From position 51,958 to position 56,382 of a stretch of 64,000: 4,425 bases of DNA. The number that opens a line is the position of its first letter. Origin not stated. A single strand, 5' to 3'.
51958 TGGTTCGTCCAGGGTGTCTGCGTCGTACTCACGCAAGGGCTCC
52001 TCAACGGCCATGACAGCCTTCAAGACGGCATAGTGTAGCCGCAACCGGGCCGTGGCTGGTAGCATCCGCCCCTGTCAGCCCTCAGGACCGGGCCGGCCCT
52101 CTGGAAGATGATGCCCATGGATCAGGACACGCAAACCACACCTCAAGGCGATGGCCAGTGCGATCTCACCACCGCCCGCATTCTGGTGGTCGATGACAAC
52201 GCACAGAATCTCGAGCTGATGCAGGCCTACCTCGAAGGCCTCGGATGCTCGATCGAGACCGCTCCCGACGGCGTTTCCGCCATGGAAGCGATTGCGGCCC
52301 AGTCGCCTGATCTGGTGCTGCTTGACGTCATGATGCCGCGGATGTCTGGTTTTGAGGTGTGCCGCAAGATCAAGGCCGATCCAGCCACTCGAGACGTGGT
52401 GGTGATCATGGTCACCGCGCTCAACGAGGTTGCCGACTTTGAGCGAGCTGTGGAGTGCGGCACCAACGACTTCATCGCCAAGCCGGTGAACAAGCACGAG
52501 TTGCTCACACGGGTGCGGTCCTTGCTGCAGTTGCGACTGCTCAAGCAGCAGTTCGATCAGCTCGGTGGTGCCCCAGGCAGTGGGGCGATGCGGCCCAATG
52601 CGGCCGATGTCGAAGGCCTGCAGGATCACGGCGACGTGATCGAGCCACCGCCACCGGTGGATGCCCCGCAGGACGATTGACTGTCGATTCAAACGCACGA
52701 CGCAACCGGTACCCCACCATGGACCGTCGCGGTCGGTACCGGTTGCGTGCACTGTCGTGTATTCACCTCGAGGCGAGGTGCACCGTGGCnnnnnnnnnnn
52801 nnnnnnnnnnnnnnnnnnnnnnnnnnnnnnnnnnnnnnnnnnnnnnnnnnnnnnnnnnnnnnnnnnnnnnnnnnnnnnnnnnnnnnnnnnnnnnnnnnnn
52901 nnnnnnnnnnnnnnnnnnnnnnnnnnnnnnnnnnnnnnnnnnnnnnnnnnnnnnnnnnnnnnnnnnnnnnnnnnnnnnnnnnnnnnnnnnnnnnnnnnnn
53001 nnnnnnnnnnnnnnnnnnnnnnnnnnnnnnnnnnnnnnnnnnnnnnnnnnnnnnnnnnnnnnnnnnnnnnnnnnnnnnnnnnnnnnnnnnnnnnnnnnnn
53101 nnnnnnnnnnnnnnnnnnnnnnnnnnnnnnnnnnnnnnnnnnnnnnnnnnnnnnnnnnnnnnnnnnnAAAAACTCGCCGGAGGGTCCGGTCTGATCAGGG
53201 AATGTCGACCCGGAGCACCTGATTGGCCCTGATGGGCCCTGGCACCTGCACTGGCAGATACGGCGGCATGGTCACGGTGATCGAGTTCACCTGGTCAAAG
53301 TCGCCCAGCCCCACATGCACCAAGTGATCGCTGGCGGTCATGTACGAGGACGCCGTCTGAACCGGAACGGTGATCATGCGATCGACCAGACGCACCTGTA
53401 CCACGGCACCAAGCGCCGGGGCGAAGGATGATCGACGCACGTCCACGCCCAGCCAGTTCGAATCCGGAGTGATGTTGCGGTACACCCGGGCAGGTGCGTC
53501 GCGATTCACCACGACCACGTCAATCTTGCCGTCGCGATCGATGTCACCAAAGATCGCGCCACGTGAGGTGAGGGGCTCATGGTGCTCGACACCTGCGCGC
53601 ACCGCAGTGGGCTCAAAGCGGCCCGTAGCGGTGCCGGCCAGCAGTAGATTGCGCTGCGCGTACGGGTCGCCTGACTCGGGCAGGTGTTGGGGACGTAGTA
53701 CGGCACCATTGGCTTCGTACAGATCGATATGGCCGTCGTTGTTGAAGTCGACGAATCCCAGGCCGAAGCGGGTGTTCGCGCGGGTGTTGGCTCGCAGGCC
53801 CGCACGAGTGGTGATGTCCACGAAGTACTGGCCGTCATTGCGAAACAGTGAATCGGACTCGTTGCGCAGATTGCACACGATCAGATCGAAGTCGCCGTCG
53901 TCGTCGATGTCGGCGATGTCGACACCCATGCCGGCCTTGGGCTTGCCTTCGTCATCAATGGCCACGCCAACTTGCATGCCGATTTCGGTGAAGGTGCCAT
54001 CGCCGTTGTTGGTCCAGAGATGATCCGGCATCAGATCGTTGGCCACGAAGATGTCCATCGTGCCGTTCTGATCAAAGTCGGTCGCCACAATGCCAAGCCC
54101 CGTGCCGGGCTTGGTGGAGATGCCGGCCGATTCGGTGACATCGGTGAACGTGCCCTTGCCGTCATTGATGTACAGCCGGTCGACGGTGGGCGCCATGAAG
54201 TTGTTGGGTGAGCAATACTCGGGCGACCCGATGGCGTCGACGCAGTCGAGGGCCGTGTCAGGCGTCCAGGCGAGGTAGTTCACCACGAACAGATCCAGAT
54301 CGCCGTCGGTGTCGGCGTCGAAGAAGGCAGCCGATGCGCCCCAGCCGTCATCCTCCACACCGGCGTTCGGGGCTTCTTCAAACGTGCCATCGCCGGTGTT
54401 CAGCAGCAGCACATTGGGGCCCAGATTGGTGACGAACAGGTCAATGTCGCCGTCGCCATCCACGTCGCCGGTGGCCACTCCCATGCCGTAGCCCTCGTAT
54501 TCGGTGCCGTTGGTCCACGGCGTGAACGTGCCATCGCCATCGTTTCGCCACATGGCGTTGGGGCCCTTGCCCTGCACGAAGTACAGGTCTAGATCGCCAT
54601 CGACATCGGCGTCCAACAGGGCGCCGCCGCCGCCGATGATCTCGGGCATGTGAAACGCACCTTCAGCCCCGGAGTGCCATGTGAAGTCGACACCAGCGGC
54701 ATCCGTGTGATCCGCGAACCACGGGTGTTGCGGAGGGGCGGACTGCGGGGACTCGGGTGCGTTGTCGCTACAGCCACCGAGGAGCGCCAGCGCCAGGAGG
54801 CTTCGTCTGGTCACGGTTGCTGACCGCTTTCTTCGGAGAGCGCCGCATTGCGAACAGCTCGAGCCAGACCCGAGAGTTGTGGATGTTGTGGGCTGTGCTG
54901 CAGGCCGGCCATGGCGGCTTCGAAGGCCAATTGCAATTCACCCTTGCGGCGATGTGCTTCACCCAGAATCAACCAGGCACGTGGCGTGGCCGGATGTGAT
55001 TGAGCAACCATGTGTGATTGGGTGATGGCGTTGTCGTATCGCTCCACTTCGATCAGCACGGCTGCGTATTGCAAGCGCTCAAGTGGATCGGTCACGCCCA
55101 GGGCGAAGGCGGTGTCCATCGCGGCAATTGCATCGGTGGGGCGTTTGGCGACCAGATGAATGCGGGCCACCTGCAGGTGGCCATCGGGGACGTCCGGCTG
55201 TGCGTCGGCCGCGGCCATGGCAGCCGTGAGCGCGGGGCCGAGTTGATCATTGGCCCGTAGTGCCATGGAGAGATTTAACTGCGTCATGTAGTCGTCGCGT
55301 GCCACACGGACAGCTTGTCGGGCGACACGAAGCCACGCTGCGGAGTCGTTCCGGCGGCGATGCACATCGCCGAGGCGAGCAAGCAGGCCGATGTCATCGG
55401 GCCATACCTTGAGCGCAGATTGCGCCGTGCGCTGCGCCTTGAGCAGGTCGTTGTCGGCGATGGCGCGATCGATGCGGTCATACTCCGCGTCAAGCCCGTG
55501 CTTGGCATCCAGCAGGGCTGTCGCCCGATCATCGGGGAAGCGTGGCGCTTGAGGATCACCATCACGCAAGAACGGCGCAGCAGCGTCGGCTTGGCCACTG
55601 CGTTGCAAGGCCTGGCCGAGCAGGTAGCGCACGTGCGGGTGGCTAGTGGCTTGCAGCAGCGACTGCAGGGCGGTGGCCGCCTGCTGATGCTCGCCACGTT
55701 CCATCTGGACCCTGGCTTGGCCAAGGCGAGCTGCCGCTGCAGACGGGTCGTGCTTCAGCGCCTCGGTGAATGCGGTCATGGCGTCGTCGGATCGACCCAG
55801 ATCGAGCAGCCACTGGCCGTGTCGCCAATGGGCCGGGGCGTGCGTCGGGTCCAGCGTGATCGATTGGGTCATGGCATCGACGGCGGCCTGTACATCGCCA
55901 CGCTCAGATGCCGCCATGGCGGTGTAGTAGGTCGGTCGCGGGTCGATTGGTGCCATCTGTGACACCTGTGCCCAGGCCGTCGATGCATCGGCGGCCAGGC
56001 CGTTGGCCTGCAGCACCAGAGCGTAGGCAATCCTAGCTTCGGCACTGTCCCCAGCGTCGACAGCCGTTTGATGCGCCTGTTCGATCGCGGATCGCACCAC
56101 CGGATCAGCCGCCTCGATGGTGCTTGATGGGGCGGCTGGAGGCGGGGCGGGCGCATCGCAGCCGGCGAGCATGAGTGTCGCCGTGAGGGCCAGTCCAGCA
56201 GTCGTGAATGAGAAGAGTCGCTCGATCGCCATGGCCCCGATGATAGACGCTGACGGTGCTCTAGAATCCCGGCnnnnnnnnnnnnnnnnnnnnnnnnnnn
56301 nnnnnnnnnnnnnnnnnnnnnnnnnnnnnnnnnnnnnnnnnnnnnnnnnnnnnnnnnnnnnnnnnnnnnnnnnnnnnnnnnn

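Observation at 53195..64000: Divergent cluster of CRTAC1-like FG-GAP/UnbV proteins, TPR lipoproteins, a nitrilase-superfamily enzyme and a pentaheme cytochrome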

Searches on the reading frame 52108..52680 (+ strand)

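Call 77: search_protein_families(library=pfam, proteins=[window:52108-52680:+], max_evalue=0.00001)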
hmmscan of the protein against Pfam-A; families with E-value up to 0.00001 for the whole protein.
window:52108-52680:+ (190 aa): 1 family
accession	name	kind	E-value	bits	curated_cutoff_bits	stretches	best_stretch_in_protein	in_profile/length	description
PF00072.30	Response_reg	-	5.6e-31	107.4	30.2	1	25-137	1-111/111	Response regulator receiver domain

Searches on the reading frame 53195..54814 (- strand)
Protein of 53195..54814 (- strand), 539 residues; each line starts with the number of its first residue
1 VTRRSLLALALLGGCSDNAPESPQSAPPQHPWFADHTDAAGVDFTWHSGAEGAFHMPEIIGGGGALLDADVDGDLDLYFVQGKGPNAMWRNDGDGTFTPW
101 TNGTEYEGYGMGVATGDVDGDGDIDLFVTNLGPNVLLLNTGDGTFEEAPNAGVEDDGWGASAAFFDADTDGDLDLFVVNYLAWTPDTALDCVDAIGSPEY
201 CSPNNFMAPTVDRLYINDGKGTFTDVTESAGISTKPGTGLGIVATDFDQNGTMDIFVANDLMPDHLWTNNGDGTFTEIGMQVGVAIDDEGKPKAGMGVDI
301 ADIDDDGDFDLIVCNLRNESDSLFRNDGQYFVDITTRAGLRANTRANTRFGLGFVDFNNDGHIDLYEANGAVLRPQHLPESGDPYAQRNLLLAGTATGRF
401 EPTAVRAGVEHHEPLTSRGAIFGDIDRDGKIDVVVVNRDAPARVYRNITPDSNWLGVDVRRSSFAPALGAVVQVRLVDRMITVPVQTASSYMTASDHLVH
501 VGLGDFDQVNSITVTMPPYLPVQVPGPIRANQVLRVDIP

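Call 4: search_protein_families(library=pfam, proteins=[window:53195-54814:-], max_evalue=0.01)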
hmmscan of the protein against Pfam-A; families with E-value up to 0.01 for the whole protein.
window:53195-54814:- (539 aa): 2 families
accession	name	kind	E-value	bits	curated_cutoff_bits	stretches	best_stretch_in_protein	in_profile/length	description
PF13517.12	FG-GAP_3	-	8.6e-45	151.6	26.9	6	117-177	1-61/61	FG-GAP-like repeat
PF07593.17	UnbV_ASPIC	-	9.9e-09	35.4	23.4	1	467-534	1-67/68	ASPIC and UnbV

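Call 5: search_protein_families(library=ncbifam, proteins=[window:53195-54814:-], max_evalue=0.01)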
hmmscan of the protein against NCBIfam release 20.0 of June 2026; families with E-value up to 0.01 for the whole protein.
window:53195-54814:- (539 aa): 0 families

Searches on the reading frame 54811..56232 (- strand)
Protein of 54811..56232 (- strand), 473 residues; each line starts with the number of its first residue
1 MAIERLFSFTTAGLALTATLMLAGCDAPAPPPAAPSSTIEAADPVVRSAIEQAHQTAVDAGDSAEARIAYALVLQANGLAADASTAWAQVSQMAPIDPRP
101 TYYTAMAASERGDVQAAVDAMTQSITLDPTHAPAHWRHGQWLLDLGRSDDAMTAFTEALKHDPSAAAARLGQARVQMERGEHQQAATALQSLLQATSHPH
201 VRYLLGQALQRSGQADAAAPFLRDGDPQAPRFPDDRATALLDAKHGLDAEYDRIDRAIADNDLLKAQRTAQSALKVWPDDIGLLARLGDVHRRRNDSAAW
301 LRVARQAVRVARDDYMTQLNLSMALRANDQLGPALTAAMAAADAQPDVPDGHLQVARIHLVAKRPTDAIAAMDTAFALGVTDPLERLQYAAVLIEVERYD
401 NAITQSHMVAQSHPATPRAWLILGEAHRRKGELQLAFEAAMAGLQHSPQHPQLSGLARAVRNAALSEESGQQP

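Call 4: search_protein_families(library=pfam, proteins=[window:54811-56232:-], max_evalue=0.01)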
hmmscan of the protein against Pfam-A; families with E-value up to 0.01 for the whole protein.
window:54811-56232:- (473 aa): 19 families
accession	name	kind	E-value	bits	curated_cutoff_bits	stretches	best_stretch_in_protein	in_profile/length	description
PF13432.12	TPR_16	-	1.7e-23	83.2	32.7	3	139-196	4-61/65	Tetratricopeptide repeat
PF07719.23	TPR_2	-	2e-17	62.3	27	1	135-164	4-33/34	Tetratricopeptide repeat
PF14559.12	TPR_19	-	1e-16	61.5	25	2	142-195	1-54/68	Tetratricopeptide repeat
PF13428.12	TPR_14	-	3.5e-16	58.5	23.5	1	135-174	4-43/44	Tetratricopeptide repeat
PF13181.12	TPR_8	-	3.2e-13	49.1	25.7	0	133-163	2-32/34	Tetratricopeptide repeat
PF12895.13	ANAPC3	-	1.2e-12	48.4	27.2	0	330-404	4-77/82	Anaphase-promoting complex, cyclosome, subunit 3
PF23914.1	TPR_CcmH_CycH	-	1.3e-10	41.8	42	1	128-196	46-117/158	Cytochrome c-type biogenesis protein H TPR domain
PF13174.12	TPR_6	-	7.7e-09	36.1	26.3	0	168-194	2-28/33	Tetratricopeptide repeat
PF00515.34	TPR_1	-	7.9e-09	35.4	27.8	0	143-164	12-33/34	Tetratricopeptide repeat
PF13431.12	TPR_17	-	2.4e-08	34.1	24.4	0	154-185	1-32/34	Tetratricopeptide repeat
PF13414.12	TPR_11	-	5.3e-07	29.7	26.8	0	142-170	4-32/42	TPR repeat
PF13176.12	TPR_7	-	0.00012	22.3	27.9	0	172-196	5-29/36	Tetratricopeptide repeat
PF13424.12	TPR_12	-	0.0009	19.8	30.1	0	111-161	16-74/77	Tetratricopeptide repeat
PF25063.1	ARM_TT21_C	-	0.0011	19.3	35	0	316-436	22-148/209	Tetratricopeptide repeat protein 21 C-terminal ARM domain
PF22860.2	DUF7017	-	0.0012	19.3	27.5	0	387-449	5-66/141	Domain of unknown function (DUF7017)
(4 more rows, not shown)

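Call 5: search_protein_families(library=ncbifam, proteins=[window:54811-56232:-], max_evalue=0.01)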
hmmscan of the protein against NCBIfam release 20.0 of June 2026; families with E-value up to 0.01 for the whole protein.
window:54811-56232:- (473 aa): 20 families
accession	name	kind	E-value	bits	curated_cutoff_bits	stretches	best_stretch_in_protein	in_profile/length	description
TIGR02917.1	PEP_TPR_lipo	equivalog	8.8e-25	86.7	312.2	3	61-232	224-396/899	XrtA/PEP-CTERM system TPR-repeat protein PrsT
NF040959.1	MamA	equivalog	1e-19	70.8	200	2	91-218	29-158/204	magnetosome protein MamA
NF033762.1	social_mot_Tgl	equivalog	2.9e-13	49.8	225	2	102-194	35-128/252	social motility TPR repeat lipoprotein Tgl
TIGR02552.1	LcrH_SycD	equivalog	5.4e-11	42.4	104.8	1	102-194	22-114/136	SycD/LcrH family type III secretion system chaperone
NF033758.1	gliding_GltE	equivalog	6.7e-10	38.5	225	2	262-438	135-311/411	adventurous gliding motility TPR repeat lipoprotein GltE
NF033920.0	C39_PA2778_fam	equivalog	1.6e-08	34.3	150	1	142-219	166-244/255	PA2778 family cysteine peptidase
NF052400.1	M48_BAM_BepA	equivalog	6.3e-08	31.8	570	0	98-217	307-427/483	beta-barrel assembly-enhancing protease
TIGR02521.1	type_IV_pilW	equivalog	1.6e-07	31.1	154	1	15-204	2-173/234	type IV pilus biogenesis/stability protein PilW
TIGR02795.1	tol_pal_ybgF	equivalog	1.7e-07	31.9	90.1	1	102-193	6-103/119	tol-pal system protein YbgF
NF052415.1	T3SS_chap_SctY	equivalog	5.2e-06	26.9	70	1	139-223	13-101/106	type III secretion apparatus assembly chaperone SctY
NF008757.0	PRK11788.1-5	equivalog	3.6e-05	23.1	363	1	144-224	192-274/388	lipopolysaccharide assembly protein LapB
NF008520.0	PRK11447.1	equivalog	8.2e-05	20.6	858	1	172-314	275-418/1157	cellulose synthase complex outer membrane protein BcsC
TIGR03939.1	PGA_TPR_OMP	equivalog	0.00015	20.1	366.65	1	149-214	103-169/800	poly-beta-1,6 N-acetyl-D-glucosamine export porin PgaA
NF047507.1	TPR_BatC_Lepto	exception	0.00072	19.1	175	1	84-169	44-133/214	TPR repeat-containing protein BatC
NF042912.1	Amuc_1098_fam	equivalog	0.00093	17.3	750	1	62-187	87-210/805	Amuc_1098 family type IV pilus outer membrane protein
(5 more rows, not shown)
